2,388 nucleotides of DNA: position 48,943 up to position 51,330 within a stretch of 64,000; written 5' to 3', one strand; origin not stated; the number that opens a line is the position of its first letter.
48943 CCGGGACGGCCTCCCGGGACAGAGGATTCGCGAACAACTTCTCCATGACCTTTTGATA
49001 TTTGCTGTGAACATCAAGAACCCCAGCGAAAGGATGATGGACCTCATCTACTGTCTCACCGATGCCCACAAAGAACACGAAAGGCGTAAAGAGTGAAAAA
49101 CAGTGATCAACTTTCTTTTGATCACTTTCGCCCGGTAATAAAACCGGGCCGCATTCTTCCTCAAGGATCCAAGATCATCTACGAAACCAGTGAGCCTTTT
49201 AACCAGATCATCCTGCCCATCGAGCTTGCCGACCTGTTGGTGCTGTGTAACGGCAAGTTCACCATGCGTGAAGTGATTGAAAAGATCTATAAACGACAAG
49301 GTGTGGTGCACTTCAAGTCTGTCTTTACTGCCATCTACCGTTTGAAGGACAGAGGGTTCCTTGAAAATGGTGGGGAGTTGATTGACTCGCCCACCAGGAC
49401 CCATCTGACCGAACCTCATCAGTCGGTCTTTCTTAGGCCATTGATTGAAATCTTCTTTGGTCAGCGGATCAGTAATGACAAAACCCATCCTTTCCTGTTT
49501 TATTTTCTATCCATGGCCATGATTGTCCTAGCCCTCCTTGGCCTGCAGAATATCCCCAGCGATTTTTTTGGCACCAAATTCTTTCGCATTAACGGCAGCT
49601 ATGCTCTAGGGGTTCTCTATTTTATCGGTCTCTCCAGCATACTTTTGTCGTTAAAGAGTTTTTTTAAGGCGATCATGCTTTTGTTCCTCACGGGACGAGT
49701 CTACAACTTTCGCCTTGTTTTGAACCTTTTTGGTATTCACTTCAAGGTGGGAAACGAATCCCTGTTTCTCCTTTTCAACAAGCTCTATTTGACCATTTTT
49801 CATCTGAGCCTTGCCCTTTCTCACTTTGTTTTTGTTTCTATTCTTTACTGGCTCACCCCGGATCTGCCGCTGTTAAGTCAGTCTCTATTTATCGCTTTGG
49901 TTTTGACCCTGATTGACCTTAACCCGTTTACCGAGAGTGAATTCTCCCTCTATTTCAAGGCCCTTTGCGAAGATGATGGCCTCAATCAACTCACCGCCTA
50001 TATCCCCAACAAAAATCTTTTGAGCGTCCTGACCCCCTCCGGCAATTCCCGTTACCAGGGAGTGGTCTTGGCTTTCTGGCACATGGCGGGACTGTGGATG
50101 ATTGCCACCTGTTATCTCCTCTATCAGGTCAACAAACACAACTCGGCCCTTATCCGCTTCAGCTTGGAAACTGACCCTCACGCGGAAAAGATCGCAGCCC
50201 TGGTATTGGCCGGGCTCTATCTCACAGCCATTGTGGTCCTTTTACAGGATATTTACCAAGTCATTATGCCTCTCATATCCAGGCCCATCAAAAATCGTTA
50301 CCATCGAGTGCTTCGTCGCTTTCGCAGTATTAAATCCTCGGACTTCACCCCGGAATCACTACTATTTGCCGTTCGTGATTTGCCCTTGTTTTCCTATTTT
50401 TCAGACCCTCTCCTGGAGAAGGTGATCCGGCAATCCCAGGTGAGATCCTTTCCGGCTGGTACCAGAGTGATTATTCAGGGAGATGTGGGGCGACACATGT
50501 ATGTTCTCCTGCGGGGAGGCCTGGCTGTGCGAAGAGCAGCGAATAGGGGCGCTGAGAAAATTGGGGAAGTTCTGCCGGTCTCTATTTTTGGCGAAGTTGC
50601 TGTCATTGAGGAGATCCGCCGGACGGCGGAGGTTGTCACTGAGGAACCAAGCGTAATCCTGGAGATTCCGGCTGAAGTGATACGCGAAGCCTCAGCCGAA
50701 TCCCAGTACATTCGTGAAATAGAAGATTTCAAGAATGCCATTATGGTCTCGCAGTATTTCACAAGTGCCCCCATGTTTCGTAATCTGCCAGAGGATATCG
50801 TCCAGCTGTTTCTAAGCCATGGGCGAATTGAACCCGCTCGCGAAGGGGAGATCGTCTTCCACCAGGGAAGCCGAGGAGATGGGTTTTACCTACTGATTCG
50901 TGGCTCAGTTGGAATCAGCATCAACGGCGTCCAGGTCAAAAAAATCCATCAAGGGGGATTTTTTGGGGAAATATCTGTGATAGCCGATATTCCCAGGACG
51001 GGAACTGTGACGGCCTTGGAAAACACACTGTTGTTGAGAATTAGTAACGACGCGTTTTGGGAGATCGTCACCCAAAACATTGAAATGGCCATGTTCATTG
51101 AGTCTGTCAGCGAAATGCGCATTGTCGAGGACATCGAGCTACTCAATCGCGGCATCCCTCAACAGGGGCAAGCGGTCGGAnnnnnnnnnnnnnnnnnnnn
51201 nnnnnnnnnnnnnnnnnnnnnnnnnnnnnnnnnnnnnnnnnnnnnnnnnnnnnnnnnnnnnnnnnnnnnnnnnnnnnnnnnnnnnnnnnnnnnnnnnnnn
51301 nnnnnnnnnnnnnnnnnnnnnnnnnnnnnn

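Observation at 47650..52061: Translationally coupled operon: PilZ, PilZ, PqqD-like/polytopic/2x cNMP protein, CPBP intramembrane protease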

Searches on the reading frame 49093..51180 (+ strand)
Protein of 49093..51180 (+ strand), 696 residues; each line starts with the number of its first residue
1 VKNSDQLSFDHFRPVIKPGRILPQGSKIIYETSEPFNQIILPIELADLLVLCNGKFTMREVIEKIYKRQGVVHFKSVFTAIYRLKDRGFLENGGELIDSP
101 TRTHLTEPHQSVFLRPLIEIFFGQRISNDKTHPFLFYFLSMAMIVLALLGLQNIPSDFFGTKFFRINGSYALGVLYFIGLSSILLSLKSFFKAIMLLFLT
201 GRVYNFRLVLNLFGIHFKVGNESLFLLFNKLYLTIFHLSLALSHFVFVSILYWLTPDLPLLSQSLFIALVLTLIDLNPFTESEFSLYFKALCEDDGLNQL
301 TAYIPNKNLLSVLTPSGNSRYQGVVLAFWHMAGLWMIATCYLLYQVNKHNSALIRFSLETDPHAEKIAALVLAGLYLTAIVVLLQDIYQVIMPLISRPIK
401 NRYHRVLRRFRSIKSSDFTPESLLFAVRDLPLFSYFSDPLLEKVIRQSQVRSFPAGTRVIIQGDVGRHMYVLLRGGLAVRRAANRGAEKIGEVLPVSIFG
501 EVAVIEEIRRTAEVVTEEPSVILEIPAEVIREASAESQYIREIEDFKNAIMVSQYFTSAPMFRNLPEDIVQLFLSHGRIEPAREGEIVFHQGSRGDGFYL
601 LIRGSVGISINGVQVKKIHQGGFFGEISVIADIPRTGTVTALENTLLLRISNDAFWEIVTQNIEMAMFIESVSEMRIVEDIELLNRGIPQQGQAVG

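Call 3: search_protein_families(library=pfam, proteins=[window:49093-51180:+], max_evalue=1)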
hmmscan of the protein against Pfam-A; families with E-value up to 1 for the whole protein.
window:49093-51180:+ (696 aa): 2 families
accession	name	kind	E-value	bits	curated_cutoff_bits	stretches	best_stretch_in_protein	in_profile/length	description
PF00027.35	cNMP_binding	-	4.6e-35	119.9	27.5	2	583-662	5-89/89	Cyclic nucleotide-binding domain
PF23691.1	YmgL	-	0.022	15.1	27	1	334-354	10-30/36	YmgL-like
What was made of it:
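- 50350..51117 (+): ORF3 residues about 420-675, tandem cyclic-nucleotide-binding domains with intact phosphate-binding cassettes (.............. and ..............). Pfam cNMP_binding matches twice, E = 4.6e-35 (call 3).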

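Call 4: search_protein_families(library=ncbifam, proteins=[window:49093-51180:+], max_evalue=1)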
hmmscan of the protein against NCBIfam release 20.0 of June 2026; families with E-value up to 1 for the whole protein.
window:49093-51180:+ (696 aa): 6 families
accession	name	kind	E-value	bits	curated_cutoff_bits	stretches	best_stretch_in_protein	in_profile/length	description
NF008732.0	PRK11753.1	equivalog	3.7e-15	56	266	2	567-671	13-123/214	cAMP-activated global transcriptional regulator CRP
NF058543.1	ActPatMycb56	equivalog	1.4e-14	53.7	460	2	581-661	23-107/317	acetyltransferase Pat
TIGR03896.1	cyc_nuc_ocin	subfamily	1.3e-13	51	161.05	2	383-532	105-246/317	bacteriocin-type transport-associated protein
NF006901.0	PRK09392.1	equivalog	5.8e-13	48.7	211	1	426-538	8-120/236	transcriptional activator FtrB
NF050815.1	TransActFtrBCaul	equivalog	2.7e-09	36.7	300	1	424-536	8-120/251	transcriptional activator FtrB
NF041163.2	encap_f2b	equivalog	8.5e-08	31.7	400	2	427-542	73-191/450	family 2B encapsulin nanocompartment shell protein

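Call 5: find_homologous_proteins(query=window:49093-51180:+)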
Query window:49093-51180:+ (696 aa): 16 proteins with E <= 0.001 among 8000 candidates.
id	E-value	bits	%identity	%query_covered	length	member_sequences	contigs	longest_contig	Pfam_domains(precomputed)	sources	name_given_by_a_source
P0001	0.0e+0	1381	100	90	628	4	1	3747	PF00027.36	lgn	-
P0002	0.0e+0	1228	77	100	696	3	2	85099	PF00027.36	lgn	-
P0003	2.2e-243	827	55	100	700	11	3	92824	PF00027.36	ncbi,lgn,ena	-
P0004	6.9e-241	819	55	100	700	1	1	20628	PF00027.36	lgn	-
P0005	2.1e-238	811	54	100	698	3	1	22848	PF00027.36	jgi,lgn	jgi:CRP-like cAMP-binding protein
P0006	3.6e-181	622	43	98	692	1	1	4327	PF00027.36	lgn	-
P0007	2.9e-179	616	43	98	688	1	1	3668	PF00027.36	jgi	jgi:CRP-like cAMP-binding protein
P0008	9.2e-170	584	41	98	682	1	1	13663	PF00027.36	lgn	-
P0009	1.3e-164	567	39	98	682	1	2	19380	PF00027.36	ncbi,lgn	-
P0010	1.1e-161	558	40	97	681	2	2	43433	PF00027.36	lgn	-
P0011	4.8e-152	526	42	89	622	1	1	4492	PF00027.36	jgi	jgi:CRP-like cAMP-binding protein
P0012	2.8e-123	431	35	97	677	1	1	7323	PF00027.36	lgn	-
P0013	1.4e-118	415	52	55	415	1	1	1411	-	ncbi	-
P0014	2.2e-110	388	33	97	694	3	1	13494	PF00027.36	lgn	-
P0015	1.0e-14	72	25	40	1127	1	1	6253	PF00027.36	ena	-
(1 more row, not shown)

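Call 7: find_encoding_contigs(protein=P0003, flank=8000, max_places=3)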
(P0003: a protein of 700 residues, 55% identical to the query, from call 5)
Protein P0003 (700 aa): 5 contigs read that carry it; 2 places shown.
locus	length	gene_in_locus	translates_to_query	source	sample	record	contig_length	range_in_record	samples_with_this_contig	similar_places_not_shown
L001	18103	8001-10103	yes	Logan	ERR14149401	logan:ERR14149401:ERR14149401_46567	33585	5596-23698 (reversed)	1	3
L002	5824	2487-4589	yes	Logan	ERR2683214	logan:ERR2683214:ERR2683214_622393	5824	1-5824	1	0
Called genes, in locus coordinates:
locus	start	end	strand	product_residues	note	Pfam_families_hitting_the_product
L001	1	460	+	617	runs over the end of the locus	PF03411:Peptidase_M74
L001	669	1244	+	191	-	PF07238:PilZ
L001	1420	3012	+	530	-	PF00069:Pkinase, PF07714:PK_Tyr_Ser-Thr, PF17667:Pkinase_fungal (weak), PF08308:PEGA (weak)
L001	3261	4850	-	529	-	-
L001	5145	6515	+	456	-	-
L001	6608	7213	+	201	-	-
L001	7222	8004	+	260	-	-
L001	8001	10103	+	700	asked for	PF00027:cNMP_binding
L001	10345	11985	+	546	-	PF00082:Peptidase_S8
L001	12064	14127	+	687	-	PF00999:Na_H_Exchanger, PF02254:TrkA_N, PF02080:TrkA_C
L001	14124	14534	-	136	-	PF01242:PTPS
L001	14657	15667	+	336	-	PF00246:Peptidase_M14, PF24827:AstE_AspA_cat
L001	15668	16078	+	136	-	PF00383:dCMP_cyt_deam_1, PF08211:dCMP_cyt_deam_2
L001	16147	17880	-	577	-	PF02342:TerD, PF10138:vWA-TerF-like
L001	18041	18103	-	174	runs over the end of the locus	PF00156:Pribosyltran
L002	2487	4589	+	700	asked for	PF00027:cNMP_binding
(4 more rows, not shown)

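Call 8: find_encoding_contigs(protein=P0010, flank=8000, max_places=3)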
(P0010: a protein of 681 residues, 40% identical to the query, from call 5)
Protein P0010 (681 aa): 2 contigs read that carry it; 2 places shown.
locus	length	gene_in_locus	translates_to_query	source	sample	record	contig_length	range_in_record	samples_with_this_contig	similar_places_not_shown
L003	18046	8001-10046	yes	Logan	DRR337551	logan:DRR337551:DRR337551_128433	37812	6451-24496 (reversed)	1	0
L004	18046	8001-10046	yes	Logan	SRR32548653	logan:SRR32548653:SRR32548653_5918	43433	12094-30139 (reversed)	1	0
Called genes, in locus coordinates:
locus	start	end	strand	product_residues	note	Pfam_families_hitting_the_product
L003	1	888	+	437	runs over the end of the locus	-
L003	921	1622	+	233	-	-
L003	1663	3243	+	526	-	-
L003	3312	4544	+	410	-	PF13442:Cytochrome_CBB3 (faint)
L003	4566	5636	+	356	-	-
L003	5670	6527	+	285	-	-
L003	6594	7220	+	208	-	PF03942:DTW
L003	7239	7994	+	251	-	-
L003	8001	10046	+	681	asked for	PF00027:cNMP_binding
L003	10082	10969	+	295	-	PF00246:Peptidase_M14, PF10994:DUF2817 (weak), PF24827:AstE_AspA_cat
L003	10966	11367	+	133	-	PF00383:dCMP_cyt_deam_1, PF08211:dCMP_cyt_deam_2 (weak)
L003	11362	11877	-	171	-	PF00156:Pribosyltran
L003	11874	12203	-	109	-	-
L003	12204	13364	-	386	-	PF13570:Beta-prop_ACSF4, PF25293:Beta-prop_EMC1_N (faint), PF01011:PQQ (faint), PF13360:PQQ_2, PF25292:Beta-prop_CGLA (faint), PF13570:Beta-prop_ACSF4, PF13360:PQQ_2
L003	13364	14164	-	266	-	PF09976:TPR_21 (faint), PF14559:TPR_19 (faint), PF13432:TPR_16 (faint), PF07719:TPR_2 (faint), PF13428:TPR_14 (faint), PF13174:TPR_6 (weak)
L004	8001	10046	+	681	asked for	PF00027:cNMP_binding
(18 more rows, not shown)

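Call 9: find_encoding_contigs(protein=P0014, flank=8000, max_places=3)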
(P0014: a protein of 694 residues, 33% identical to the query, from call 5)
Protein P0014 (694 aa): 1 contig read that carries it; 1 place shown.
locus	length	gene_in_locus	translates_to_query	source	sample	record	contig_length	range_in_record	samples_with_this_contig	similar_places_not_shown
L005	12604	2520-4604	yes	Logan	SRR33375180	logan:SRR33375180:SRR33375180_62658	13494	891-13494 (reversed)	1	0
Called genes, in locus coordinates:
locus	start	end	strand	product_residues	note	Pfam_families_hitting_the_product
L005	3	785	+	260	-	?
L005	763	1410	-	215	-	-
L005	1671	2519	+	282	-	PF07238:PilZ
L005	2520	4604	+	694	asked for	PF00027:cNMP_binding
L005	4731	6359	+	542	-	PF00082:Peptidase_S8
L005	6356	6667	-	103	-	-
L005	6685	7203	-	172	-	PF00156:Pribosyltran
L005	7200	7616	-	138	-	-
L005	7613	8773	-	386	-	PF01011:PQQ (faint), PF13570:Beta-prop_ACSF4, PF13360:PQQ_2, PF13570:Beta-prop_ACSF4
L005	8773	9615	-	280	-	PF09976:TPR_21, PF13428:TPR_14 (faint), PF14559:TPR_19 (faint), PF09976:TPR_21, PF13174:TPR_6 (faint), PF13181:TPR_8 (faint), PF13424:TPR_12 (weak)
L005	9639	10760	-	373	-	PF02812:ELFV_dehydrog_N, PF00208:ELFV_dehydrog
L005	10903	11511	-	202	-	-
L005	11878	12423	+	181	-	PF00589:Phage_integrase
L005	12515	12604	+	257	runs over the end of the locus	-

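Call 10: find_encoding_contigs(protein=P0002, flank=8000, max_places=3)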
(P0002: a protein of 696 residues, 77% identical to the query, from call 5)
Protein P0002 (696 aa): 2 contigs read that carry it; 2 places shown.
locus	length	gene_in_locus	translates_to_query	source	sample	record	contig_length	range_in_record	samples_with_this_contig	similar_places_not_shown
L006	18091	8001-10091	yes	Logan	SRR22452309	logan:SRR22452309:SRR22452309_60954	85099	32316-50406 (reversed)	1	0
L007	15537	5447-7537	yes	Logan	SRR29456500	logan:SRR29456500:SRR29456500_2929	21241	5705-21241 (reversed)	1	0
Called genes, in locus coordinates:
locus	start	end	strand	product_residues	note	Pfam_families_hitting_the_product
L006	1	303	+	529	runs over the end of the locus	PF00069:Pkinase, PF07714:PK_Tyr_Ser-Thr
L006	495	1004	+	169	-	-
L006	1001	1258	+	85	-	-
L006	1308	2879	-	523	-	-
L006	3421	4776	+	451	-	-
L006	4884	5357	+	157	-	PF00583:Acetyltransf_1, PF13673:Acetyltransf_10, PF13508:Acetyltransf_7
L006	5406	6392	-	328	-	PF01112:Asparaginase_2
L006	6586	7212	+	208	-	-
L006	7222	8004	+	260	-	-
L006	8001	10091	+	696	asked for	PF00027:cNMP_binding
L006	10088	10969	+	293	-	PF02517:Rce1-like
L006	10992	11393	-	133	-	-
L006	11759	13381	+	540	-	PF00082:Peptidase_S8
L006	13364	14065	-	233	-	PF01242:PTPS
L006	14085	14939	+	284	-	PF00246:Peptidase_M14, PF24827:AstE_AspA_cat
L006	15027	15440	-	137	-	PF08211:dCMP_cyt_deam_2, PF00383:dCMP_cyt_deam_1, PF26947:CDL (weak)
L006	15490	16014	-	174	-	PF00156:Pribosyltran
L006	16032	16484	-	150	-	-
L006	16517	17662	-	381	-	PF13570:Beta-prop_ACSF4, PF13360:PQQ_2, PF25293:Beta-prop_EMC1_N (faint), PF25292:Beta-prop_CGLA (faint), PF01011:PQQ (weak), PF13570:Beta-prop_ACSF4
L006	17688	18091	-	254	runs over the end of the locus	PF07719:TPR_2 (faint), PF13428:TPR_14 (faint), PF13174:TPR_6 (faint)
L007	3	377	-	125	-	?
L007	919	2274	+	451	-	-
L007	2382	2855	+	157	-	PF00583:Acetyltransf_1, PF13673:Acetyltransf_10, PF13508:Acetyltransf_7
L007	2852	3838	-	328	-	PF01112:Asparaginase_2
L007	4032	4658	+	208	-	-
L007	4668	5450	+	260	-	-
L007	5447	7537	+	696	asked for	PF00027:cNMP_binding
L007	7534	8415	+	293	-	PF02517:Rce1-like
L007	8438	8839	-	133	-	-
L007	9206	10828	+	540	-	PF00082:Peptidase_S8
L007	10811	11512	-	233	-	PF01242:PTPS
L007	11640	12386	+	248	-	PF00246:Peptidase_M14, PF24827:AstE_AspA_cat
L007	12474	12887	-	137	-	PF08211:dCMP_cyt_deam_2, PF00383:dCMP_cyt_deam_1, PF26947:CDL (weak)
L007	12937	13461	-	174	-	PF00156:Pribosyltran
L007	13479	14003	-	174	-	-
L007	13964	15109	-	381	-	PF13570:Beta-prop_ACSF4, PF13360:PQQ_2, PF25293:Beta-prop_EMC1_N (faint), PF25292:Beta-prop_CGLA (faint), PF01011:PQQ (weak), PF13570:Beta-prop_ACSF4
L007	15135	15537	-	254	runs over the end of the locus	PF07719:TPR_2 (faint), PF13428:TPR_14 (faint), PF13174:TPR_6 (faint)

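Call 11: find_encoding_contigs(protein=P0009, flank=8000, max_places=3)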
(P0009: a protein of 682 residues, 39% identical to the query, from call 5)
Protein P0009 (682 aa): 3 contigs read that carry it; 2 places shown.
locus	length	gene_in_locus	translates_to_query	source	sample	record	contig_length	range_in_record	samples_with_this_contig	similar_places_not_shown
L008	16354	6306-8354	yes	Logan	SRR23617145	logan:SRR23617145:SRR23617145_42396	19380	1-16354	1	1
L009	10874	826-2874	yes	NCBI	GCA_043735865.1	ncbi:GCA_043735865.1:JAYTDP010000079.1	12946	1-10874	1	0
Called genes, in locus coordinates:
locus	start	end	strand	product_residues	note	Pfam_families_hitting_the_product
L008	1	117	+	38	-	?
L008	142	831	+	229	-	-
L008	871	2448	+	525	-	-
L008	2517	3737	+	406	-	PF13442:Cytochrome_CBB3 (faint)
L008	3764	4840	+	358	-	-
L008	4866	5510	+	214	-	PF03942:DTW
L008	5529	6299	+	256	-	-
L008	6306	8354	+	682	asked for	PF00027:cNMP_binding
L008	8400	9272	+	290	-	PF00246:Peptidase_M14, PF24827:AstE_AspA_cat (weak)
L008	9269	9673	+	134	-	PF08211:dCMP_cyt_deam_2 (weak), PF00383:dCMP_cyt_deam_1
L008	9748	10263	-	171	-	PF00156:Pribosyltran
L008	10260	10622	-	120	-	-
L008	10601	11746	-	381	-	PF01011:PQQ (faint), PF13570:Beta-prop_ACSF4, PF13360:PQQ_2, PF13570:Beta-prop_ACSF4, PF13360:PQQ_2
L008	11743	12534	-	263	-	PF09976:TPR_21 (faint), PF14559:TPR_19 (faint), PF13428:TPR_14 (faint), PF13174:TPR_6 (faint), PF13432:TPR_16 (weak)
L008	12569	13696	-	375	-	PF02812:ELFV_dehydrog_N, PF00208:ELFV_dehydrog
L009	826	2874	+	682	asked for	PF00027:cNMP_binding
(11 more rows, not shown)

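Call 12: find_encoding_contigs(protein=P0008, flank=8000, max_places=3)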
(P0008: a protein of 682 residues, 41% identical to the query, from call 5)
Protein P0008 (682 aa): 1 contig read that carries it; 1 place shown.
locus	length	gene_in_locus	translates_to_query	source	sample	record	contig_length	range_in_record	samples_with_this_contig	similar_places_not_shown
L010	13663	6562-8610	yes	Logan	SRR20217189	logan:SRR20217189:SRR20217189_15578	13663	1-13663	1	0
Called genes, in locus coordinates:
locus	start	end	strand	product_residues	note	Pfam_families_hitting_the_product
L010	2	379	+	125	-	?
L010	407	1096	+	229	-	-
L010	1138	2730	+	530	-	-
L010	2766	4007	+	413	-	PF13442:Cytochrome_CBB3 (faint)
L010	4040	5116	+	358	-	-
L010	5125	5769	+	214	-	PF03942:DTW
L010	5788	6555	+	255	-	-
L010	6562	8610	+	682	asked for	PF00027:cNMP_binding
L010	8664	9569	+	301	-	PF00246:Peptidase_M14, PF24827:AstE_AspA_cat (weak)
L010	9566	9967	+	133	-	PF00383:dCMP_cyt_deam_1, PF08211:dCMP_cyt_deam_2 (weak)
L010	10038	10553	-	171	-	PF00156:Pribosyltran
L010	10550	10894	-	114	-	-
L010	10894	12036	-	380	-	PF01011:PQQ (faint), PF13570:Beta-prop_ACSF4, PF13360:PQQ_2, PF13570:Beta-prop_ACSF4, PF13360:PQQ_2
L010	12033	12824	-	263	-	PF09976:TPR_21 (faint), PF14559:TPR_19 (faint), PF07719:TPR_2 (faint), PF13174:TPR_6 (faint), PF13428:TPR_14 (faint), PF13432:TPR_16 (weak)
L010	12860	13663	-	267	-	?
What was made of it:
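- The whole region is syntenic across this family (S8, M14, cytidine deaminase, APRT, BamB-like, TPR_21, GDH; calls 7-12).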

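Call 22: find_related_loci(query=A1, collection=genome_contigs, flank=10000)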
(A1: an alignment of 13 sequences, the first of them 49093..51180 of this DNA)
Query A1 (696 aa) in genome_contigs; peptide patterns used: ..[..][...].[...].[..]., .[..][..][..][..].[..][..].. (x = any residue, [..] = any of these).
99 stretches matched a pattern; 29 encode a relative of the query (tblastn E <= 1e-3); 29 distinct loci.
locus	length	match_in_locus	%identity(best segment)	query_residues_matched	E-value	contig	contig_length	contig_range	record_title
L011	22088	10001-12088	77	1-696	0e+0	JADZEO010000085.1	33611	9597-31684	MAG: Bdellovibrionales bacterium isolate SJ826 c_000000692002, whole genome shotgun sequence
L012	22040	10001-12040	46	8-687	0e+0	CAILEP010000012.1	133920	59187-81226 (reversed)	MAG: uncultured Bdellovibrionales bacterium isolate VK3_bin-0444 genome assembly, contig: bin-0444:12/35, whole genome s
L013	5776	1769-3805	44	9-687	0e+0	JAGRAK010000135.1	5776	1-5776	MAG: Bdellovibrionales bacterium isolate HKST-UBA16 NODE_135_length_5776_cov_2.278996, whole genome shotgun sequence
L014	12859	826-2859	39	7-685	1e-169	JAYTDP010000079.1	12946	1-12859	MAG: Bdellovibrionales bacterium isolate GFS_1750 GFS_1750_78, whole genome shotgun sequence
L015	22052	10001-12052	41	2-684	3e-164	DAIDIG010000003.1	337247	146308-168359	MAG TPA_asm: Bdellovibrionales bacterium isolate clean15 NODE_3_length_337247_cov_5.750369, whole genome shotgun sequenc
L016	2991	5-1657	46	135-684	2e-155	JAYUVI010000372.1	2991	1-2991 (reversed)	MAG: Bdellovibrionales bacterium isolate GL124_DN_metabinner_1 GL124_DN_metabinner_1_371, whole genome shotgun sequence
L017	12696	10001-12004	37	10-684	4e-146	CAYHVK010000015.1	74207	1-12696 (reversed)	MAG TPA_asm: uncultured Pseudobdellovibrionaceae bacterium isolate ERP119705_co17_1025 genome assembly, contig: NODE_256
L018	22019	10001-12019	35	8-683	9e-137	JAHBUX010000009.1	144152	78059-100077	MAG: Bdellovibrionales bacterium isolate ACE_BDE2 BDE2_9, whole genome shotgun sequence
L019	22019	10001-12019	37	8-683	8e-137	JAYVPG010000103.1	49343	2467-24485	MAG: Pseudobdellovibrionaceae bacterium isolate GL72_DN_metabat_34 GL72_DN_metabat_34_102, whole genome shotgun sequence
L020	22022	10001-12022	35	8-684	5e-135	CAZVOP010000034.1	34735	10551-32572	MAG TPA_asm: uncultured Pseudobdellovibrionaceae bacterium isolate SRP193066_co1_19 genome assembly, contig: NODE_1412_l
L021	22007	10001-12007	37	10-683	3e-135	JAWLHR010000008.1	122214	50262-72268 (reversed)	MAG: Bdellovibrionales bacterium isolate 30dZY2.bin.76 NODE_290_length_122214_cov_25.298989, whole genome shotgun sequen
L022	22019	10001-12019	35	8-683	2e-134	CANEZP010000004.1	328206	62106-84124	MAG: Bdellovibrionaceae bacterium isolate Jr-03apr18-63 genome assembly, contig: Jr-03apr18-C12, whole genome shotgun se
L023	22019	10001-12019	36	8-683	6e-132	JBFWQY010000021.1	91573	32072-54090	MAG: Bdellovibrionales bacterium isolate CA_2019_TPBF_194 NODE_2117_length_91573_cov_11.118726_TPBF, whole genome shotgu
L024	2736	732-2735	35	1-676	6e-137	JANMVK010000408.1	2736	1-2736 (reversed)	MAG: Pseudobdellovibrionaceae bacterium isolate SOY_1_B_concoct_198 SOY_1_B_k141_5067266, whole genome shotgun sequence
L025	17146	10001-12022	36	8-683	2e-129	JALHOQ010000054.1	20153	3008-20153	MAG: Bdellovibrionales bacterium isolate bin.161 c_000000010967, whole genome shotgun sequence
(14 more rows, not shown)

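Call 25: predict_structure(alignment_id=A1)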
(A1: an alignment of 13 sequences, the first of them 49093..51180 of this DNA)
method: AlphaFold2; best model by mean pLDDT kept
length: 696 residues; sequences in the alignment: 13
mean_pLDDT: 75.1   pTM: 0.52
mean pLDDT of the five models: 75.1, 74.6, 71.7, 70.6, 70.5
residues with pLDDT >= 90: 20; 70-90: 490; 50-70: 134; < 50: 52
segments of 3 or more residues with pLDDT < 50: 1-4, 100-110, 294-307, 315-320, 682-696
pLDDT, mean of each block of 10 residues (from residue 1): 58 86 73 69 81 87 80 75 80 72 38 66 72 88 88 75 77 88 91 88 80 82 67 87 85 79 86 83 76 51 50 50 74 87 85 83 86 84 77 60 65 71 81 79 86 85 78 86 65 81 70 83 86 77 73 59 59 77 85 80 78 73 77 77 83 81 70 59 43 28
secondary structure, 60 per line:
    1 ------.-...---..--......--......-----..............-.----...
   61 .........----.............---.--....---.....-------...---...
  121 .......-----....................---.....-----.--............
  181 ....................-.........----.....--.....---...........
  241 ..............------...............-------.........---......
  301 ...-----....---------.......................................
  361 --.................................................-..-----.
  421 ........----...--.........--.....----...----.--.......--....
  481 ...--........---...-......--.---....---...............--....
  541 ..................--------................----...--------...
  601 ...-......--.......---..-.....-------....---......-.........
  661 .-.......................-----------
elements in order (helices of 4 or more, strands of 3 or more residues): E19-24 E27-32 E38-42 H43-51 H58-69 H74-86 H100-104 E118-127 H133-152 H156-160 H170-200 E202-210 E215-219 H222-226 H230-254 H261-275 H283-291 H295-303 H309-312 H322-360 H363-411 H420-428 H438-446 E449-453 E458-460 E468-474 E477-483 E486-493 E497-499 H501-506 E513-516 E520-526 H527-534 H537-558 H567-576 E577-582 E587-589 E598-603 E605-610 E613-619 H626-630 E638-641 E645-650 H652-661 H663-685
